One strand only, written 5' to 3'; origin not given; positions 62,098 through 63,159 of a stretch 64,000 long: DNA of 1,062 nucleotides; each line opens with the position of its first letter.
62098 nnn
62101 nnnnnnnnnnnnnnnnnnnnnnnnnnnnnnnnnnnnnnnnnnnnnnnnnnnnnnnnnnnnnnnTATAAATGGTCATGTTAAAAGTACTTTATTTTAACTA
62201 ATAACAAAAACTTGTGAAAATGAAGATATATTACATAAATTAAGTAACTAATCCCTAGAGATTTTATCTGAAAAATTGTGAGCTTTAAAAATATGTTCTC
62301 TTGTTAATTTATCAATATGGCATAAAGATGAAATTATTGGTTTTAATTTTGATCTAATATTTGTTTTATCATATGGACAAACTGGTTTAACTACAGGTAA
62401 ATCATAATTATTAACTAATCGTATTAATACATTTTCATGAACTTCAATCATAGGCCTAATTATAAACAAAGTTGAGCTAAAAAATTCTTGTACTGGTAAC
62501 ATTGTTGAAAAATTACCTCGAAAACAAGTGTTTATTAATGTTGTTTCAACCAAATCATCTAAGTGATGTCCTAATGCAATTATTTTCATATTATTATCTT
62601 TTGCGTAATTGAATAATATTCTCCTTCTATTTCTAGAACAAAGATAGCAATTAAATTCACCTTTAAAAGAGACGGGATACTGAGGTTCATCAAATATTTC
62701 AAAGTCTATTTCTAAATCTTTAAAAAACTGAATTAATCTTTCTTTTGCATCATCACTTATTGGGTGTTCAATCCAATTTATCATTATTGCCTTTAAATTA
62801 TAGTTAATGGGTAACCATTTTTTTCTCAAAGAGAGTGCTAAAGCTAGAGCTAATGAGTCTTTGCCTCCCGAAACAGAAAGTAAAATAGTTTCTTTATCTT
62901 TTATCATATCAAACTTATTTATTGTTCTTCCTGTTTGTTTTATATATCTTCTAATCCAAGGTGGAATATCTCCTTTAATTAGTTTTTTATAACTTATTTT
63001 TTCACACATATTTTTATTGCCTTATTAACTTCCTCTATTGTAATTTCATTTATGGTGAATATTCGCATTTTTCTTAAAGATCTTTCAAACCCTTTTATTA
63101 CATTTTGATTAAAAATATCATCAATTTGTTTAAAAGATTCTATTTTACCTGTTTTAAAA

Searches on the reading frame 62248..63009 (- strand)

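Call 42: search_protein_families(library=ncbifam, proteins=[window:62248-63009:-], max_evalue=1e-8)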
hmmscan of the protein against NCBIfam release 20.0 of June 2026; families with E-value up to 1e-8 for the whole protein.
window:62248-63009:- (253 aa): 3 families
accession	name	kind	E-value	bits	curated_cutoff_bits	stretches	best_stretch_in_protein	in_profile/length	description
NF007972.0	PRK10696.1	equivalog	7.2e-37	127.3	272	1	20-243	22-247/295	tRNA 2-thiocytidine(32) synthetase TtcA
TIGR02432.1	lysidine_TilS_N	equivalog_domain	7.1e-20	71.7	93.6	1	42-219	2-175/189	tRNA lysidine(34) synthetase TilS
NF049949.1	tRNAsynTtuAPyrococ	equivalog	7.1e-20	71.3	450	1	18-232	26-241/292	tRNA-5-methyluridine(54) 2-sulfurtransferase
